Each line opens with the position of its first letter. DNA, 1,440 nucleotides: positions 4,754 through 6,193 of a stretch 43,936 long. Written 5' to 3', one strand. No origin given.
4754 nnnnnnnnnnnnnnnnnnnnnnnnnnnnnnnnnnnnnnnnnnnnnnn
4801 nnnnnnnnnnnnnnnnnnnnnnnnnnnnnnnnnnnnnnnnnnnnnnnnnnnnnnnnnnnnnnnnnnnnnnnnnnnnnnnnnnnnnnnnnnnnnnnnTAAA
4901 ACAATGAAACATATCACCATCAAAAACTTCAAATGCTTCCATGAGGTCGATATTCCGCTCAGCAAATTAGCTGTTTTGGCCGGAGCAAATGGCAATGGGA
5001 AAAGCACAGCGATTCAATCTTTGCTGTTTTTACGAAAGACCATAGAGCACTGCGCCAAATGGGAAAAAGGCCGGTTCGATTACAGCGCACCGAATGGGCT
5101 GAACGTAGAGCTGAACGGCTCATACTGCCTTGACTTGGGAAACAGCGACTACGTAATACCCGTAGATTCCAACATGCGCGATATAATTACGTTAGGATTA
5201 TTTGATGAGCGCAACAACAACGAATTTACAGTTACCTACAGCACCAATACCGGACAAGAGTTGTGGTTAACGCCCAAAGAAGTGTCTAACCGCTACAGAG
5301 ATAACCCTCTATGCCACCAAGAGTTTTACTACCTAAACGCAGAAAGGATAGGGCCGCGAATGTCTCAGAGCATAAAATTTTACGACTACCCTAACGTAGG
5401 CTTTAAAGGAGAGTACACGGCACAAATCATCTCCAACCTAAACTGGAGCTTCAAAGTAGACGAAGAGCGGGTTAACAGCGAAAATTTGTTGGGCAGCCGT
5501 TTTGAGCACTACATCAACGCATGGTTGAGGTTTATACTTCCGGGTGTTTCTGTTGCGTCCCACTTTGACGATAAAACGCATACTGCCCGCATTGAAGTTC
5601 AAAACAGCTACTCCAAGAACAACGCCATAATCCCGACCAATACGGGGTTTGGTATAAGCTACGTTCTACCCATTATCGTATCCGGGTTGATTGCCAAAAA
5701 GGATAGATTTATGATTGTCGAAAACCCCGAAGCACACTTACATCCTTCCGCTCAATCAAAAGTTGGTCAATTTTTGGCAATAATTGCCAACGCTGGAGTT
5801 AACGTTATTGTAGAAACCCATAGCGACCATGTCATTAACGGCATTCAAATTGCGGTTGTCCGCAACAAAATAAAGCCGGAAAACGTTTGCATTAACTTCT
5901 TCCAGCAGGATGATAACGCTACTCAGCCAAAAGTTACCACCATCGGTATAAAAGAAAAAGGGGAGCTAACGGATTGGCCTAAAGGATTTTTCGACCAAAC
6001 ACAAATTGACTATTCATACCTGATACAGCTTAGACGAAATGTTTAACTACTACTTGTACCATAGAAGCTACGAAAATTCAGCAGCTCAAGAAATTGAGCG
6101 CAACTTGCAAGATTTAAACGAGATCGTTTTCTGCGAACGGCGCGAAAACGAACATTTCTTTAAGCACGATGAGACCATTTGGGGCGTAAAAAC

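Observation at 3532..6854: Tightly coupled three-gene operon (DUF262 protein / ABC-type ATPase with DUF3696-like tail / 271-aa orphan): candidate anti-phage system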

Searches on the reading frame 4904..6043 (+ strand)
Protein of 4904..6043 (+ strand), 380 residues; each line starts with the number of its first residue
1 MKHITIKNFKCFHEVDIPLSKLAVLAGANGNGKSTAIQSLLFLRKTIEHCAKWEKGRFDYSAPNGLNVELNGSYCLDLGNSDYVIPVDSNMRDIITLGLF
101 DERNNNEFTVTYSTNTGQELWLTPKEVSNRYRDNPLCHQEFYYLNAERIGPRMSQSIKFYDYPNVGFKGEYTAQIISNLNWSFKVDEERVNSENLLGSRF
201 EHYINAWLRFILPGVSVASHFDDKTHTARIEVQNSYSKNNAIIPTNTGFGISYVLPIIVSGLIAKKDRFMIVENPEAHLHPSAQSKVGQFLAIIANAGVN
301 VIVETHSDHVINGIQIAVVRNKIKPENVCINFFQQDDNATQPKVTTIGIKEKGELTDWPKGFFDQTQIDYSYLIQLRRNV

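Call 3: search_protein_families(library=pfam, proteins=[window:4904-6043:+], max_evalue=0.1)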
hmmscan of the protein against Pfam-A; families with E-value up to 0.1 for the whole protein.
window:4904-6043:+ (380 aa): 8 families
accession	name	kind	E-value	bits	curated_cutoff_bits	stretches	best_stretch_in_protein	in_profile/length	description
PF13175.12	AAA_15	-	1.3e-24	88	32.1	2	229-311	291-374/374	AAA ATPase domain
PF13304.12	AAA_21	-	9.2e-16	59.2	27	1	22-312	1-304/304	AAA domain, putative AbiEii toxin, Type IV TA system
PF12476.13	DUF3696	-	1.1e-13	51.6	22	1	323-370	1-49/52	Protein of unknown function (DUF3696)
PF13476.12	AAA_23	-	1.4e-06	29.5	27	1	4-42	2-41/201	AAA domain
PF02463.25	SMC_N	-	8.6e-06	25.8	40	1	2-43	3-47/220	RecF/RecN/SMC N terminal domain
PF11398.14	DUF2813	-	0.0011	18.8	21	0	269-324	286-338/372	Protein of unknown function (DUF2813)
PF13555.12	AAA_29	-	0.0019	18.3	27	1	2-40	2-45/61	P-loop containing region of AAA domain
PF00005.33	ABC_tran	-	0.057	14.5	25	0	15-46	6-37/137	ABC transporter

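Call 4: search_protein_families(library=padloc, proteins=[window:4904-6043:+], max_evalue=0.1)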
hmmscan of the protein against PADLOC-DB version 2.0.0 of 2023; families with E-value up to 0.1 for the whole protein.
window:4904-6043:+ (380 aa): 129 families (the best 25 are shown)
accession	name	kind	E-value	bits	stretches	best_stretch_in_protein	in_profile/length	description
PDLC03878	NsnB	-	1.2e-107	358.6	1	1-374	2-343/345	-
PDLC04148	HEC-03B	-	3.3e-35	120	2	139-365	214-436/458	-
PDLC04707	PDC-M55A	-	5.3e-30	102.8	2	138-365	185-401/421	-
PDLC02979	AriA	-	5.3e-27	93.6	1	1-311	1-373/373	-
PDLC04176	HEC-01A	-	6.4e-18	63.2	2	199-314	208-324/371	-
PDLC00096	GajA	-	9.1e-16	55.7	2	260-316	279-342/630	AAA ATPase domain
PDLC02358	Old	-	1e-15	55.6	2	2-43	5-46/578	Old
PDLC04033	PD-T4-4_A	-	2.3e-15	54.8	1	263-323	322-382/460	-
PDLC00091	GajA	-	6e-15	53.1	2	268-317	298-348/627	AAA ATPase domain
PDLC04175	HEC-01A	-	6.6e-15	53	2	1-49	6-54/363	-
PDLC00067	GajA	-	9e-15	52.1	2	269-334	307-370/604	AAA ATPase domain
PDLC04178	HEC-01A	-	2.9e-14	50.9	2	2-49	10-57/399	-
PDLC00070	GajA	-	5.1e-14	49.8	2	266-311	290-337/596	AAA ATPase domain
PDLC02980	AriA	-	5.9e-14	50.7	1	22-312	1-304/304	-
PDLC04664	PDC-M47A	-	1.1e-13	49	1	263-325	318-380/461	-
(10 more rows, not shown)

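Call 5: search_protein_families(library=ncbifam, proteins=[window:4904-6043:+], max_evalue=0.1)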
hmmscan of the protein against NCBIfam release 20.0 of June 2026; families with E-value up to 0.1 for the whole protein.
window:4904-6043:+ (380 aa): 33 families (the best 25 are shown)
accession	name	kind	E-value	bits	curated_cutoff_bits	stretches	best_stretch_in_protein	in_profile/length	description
NF047739.1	antiphage_MADS3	equivalog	7.2e-15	55.1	420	2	2-48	3-49/427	methylation-associated defense system AAA family ATPase MAD3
NF041760.1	PtuA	equivalog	4.1e-09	35.9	500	1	1-40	52-92/524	retron Ec78 anti-phage system effector ATPase PtuA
TIGR01166.1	cbiO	subfamily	1.3e-06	28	211.8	1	258-307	137-186/190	cobalt ABC transporter, ATP-binding protein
TIGR00611.2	recf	equivalog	2.2e-05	23.8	172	1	2-43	2-44/339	DNA replication/repair protein RecF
NF010159.0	PRK13638.1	equivalog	2.8e-05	23.6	489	0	258-318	146-206/271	energy-coupling factor ABC transporter ATP-binding protein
NF040873.1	AztA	equivalog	3.9e-05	23.3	220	1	15-41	13-39/191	zinc ABC transporter ATP-binding protein AztA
TIGR02169.1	SMC_prok_A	equivalog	0.00012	19.9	729.4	1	2-42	3-45/1165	chromosome segregation protein SMC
TIGR04521.1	ECF_ATPase_2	equivalog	0.00051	19.2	330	0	259-313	155-211/279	energy-coupling factor transporter ATPase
NF041035.1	Rad50_Halo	equivalog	0.00054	18.5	1000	1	2-42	4-45/883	DNA double-strand break repair ATPase Rad50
TIGR02673.1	FtsE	equivalog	0.00083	19.1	264.85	0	263-316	152-205/214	cell division ATP-binding protein FtsE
NF002572.0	PRK02224.1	equivalog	0.0013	17.1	1087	1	1-39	3-42/888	DNA double-strand break repair ATPase Rad50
NF041774.1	tung_ATPbind_TupC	equivalog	0.0029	16.6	400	1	15-49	21-55/319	tungstate ABC transporter ATP-binding protein TupC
TIGR03873.1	F420-0_ABC_ATP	hypoth_equivalog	0.0033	16.7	372.4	0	14-38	21-45/256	putative F420-0 ABC transporter ATP-binding protein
NF010171.0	PRK13652.1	equivalog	0.004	16.3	476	1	258-337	147-230/277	cobalt transporter ATP-binding subunit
TIGR04520.1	ECF_ATPase_1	equivalog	0.0049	16.3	315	0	258-335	146-226/269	energy-coupling factor transporter ATPase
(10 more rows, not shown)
